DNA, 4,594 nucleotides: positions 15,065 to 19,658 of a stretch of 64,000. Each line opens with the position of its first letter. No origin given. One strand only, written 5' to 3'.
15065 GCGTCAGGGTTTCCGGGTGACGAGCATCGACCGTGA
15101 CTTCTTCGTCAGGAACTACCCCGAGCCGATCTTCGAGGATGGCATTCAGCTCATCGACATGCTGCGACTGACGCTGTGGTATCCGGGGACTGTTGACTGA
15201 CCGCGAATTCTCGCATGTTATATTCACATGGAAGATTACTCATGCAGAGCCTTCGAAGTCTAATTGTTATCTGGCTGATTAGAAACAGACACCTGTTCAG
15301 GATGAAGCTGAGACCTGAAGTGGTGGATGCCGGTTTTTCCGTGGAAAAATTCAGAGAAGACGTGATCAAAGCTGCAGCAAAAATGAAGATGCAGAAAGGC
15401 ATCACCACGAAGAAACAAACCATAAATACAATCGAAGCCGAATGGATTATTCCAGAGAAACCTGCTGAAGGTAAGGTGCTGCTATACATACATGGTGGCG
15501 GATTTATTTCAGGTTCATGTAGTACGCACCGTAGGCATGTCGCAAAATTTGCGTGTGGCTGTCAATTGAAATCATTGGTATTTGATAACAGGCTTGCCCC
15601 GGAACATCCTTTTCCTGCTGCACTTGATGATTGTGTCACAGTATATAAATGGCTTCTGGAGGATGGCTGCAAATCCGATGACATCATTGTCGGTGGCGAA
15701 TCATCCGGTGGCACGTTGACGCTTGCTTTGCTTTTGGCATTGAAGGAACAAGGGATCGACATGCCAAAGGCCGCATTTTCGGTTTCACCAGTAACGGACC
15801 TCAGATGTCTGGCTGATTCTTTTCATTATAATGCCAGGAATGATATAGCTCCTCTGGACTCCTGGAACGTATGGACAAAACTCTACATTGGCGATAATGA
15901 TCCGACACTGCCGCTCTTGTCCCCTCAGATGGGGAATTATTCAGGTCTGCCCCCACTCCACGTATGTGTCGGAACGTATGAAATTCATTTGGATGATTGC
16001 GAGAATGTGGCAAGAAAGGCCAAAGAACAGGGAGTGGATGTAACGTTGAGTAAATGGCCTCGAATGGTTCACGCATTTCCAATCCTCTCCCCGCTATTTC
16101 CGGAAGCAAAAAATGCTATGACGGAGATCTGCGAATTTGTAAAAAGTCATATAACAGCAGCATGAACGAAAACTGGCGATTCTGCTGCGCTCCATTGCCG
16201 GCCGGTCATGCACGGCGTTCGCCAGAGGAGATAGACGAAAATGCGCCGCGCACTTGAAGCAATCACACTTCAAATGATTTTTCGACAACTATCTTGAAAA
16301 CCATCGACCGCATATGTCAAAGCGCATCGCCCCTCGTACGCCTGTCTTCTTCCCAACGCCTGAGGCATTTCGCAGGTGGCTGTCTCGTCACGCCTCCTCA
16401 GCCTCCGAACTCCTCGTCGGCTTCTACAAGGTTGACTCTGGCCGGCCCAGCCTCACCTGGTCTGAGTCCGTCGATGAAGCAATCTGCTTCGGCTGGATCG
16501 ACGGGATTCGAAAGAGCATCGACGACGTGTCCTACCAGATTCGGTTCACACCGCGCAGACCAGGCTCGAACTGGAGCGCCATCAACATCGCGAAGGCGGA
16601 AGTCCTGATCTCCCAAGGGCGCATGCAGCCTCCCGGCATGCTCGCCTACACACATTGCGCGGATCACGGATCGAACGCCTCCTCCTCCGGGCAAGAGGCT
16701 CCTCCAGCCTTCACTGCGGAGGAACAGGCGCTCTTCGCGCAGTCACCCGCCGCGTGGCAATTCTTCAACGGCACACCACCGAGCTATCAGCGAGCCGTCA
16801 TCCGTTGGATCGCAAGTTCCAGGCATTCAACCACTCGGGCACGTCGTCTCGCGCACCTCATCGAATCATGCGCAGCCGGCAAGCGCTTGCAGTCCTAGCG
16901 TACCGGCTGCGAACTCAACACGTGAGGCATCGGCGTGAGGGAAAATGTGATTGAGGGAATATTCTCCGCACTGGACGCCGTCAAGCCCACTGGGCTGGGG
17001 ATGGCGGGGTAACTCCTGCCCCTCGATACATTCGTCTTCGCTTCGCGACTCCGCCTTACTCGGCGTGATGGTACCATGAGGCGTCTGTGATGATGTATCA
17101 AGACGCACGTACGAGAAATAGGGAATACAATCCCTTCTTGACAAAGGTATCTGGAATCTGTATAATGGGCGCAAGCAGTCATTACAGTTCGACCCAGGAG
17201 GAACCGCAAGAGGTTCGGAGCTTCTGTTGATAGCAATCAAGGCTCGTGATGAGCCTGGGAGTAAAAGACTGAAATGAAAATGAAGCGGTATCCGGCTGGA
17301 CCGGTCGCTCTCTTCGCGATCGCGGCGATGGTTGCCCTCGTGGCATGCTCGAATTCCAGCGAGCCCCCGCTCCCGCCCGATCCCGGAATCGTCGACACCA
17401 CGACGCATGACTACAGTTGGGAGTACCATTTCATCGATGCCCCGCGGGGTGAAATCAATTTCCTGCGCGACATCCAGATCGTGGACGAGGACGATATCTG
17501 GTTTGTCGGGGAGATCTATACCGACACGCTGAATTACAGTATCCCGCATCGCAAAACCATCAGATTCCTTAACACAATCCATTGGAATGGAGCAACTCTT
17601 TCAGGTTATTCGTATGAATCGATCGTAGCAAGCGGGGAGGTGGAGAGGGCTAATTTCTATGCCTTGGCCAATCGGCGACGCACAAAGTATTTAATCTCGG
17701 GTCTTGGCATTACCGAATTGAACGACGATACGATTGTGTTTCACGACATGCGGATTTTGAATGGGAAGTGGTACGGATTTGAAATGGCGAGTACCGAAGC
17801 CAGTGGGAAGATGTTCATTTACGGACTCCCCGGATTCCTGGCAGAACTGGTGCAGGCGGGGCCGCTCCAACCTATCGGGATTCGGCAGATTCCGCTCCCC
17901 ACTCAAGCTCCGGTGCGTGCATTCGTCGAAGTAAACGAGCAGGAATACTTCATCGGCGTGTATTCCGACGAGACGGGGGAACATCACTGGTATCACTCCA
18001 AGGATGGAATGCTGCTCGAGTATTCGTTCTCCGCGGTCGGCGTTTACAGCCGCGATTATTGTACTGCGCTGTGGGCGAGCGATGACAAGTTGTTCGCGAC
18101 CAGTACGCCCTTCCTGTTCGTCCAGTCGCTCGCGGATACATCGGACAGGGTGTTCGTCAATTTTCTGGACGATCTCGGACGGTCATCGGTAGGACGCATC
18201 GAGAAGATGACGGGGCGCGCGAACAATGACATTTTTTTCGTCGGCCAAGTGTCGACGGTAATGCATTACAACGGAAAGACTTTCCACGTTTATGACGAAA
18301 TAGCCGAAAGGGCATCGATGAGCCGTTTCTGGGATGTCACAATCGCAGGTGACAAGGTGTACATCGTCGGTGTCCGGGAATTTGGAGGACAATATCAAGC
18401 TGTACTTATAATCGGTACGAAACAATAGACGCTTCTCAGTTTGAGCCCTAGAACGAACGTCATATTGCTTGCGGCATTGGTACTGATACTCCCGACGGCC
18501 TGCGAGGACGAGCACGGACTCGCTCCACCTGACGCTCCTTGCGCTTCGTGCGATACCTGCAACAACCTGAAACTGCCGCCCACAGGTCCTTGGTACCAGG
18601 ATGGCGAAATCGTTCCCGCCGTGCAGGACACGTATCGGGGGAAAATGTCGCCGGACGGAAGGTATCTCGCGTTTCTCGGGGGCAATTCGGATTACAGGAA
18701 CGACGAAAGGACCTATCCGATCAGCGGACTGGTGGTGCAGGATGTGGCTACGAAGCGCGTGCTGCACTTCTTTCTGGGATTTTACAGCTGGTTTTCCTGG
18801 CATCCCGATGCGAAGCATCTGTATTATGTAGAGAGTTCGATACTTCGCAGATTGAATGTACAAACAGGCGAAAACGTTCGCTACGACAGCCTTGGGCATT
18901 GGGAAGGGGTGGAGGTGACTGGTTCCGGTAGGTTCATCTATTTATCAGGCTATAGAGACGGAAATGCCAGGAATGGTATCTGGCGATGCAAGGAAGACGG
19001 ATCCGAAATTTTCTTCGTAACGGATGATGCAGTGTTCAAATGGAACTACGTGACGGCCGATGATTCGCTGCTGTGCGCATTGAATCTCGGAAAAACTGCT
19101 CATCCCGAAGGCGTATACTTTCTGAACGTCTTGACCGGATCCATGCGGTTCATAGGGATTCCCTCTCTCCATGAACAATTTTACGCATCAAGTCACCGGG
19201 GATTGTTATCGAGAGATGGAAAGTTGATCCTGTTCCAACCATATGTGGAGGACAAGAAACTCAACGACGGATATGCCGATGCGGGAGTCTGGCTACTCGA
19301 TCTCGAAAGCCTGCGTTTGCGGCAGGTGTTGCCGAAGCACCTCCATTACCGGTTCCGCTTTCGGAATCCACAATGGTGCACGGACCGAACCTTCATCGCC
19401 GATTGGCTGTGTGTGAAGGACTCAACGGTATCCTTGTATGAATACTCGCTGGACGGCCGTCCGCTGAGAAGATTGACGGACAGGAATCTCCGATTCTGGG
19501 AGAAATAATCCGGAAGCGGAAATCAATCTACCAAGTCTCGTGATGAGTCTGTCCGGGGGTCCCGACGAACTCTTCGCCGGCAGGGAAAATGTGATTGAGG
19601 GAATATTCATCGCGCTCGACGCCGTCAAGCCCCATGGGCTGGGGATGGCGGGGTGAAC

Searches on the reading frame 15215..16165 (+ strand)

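Call 51: search_protein_families(library=pfam, proteins=[window:15215-16165:+], max_evalue=1)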
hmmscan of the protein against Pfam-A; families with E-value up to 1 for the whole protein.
window:15215-16165:+ (316 aa): 6 families
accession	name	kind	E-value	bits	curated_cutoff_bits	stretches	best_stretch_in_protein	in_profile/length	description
PF07859.19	Abhydrolase_3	-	9.7e-49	166.4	25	1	89-288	1-208/210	alpha/beta hydrolase fold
PF10340.15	Say1_Mug180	-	6.7e-14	52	21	1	70-232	104-277/374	Steryl acetyl hydrolase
PF20434.5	BD-FAE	-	4.5e-09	36.6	26.8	1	84-182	11-116/215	BD-FAE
PF00326.27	Peptidase_S9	-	0.00099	19.1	22.6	1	137-199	45-104/213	Prolyl oligopeptidase family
PF02230.22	Abhydrolase_2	-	0.1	12.9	23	1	146-178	96-128/217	Phospholipase/Carboxylesterase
PF00135.34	COesterase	-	0.28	10.5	27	0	85-105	100-122/515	Carboxylesterase family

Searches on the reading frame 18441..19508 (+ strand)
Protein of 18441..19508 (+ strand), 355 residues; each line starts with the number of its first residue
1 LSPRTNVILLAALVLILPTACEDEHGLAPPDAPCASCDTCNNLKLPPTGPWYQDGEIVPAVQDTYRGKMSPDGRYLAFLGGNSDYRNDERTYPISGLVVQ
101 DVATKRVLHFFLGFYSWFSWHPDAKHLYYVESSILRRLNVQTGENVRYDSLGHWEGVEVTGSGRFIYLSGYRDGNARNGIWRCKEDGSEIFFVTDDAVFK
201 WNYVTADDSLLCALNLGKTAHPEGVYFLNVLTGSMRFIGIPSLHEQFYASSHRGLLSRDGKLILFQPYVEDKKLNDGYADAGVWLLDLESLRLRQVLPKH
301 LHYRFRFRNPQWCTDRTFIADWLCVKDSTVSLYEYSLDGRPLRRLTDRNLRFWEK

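Call 6: search_protein_families(library=pfam, proteins=[window:18441-19508:+], max_evalue=0.01)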
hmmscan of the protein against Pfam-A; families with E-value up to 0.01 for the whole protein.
window:18441-19508:+ (355 aa): 0 families

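Call 51: search_protein_families(library=pfam, proteins=[window:18441-19508:+], max_evalue=1)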
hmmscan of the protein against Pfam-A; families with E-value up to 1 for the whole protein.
window:18441-19508:+ (355 aa): 1 family
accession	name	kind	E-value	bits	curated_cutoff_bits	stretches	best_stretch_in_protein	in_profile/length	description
PF07676.18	PD40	-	0.43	11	20.9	0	70-78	17-25/38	WD40-like Beta Propeller Repeat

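Call 65: search_protein_families(library=padloc, proteins=[window:18441-19508:+], max_evalue=0.001)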
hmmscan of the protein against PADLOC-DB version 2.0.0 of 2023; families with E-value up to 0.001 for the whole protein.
window:18441-19508:+ (355 aa): 0 families
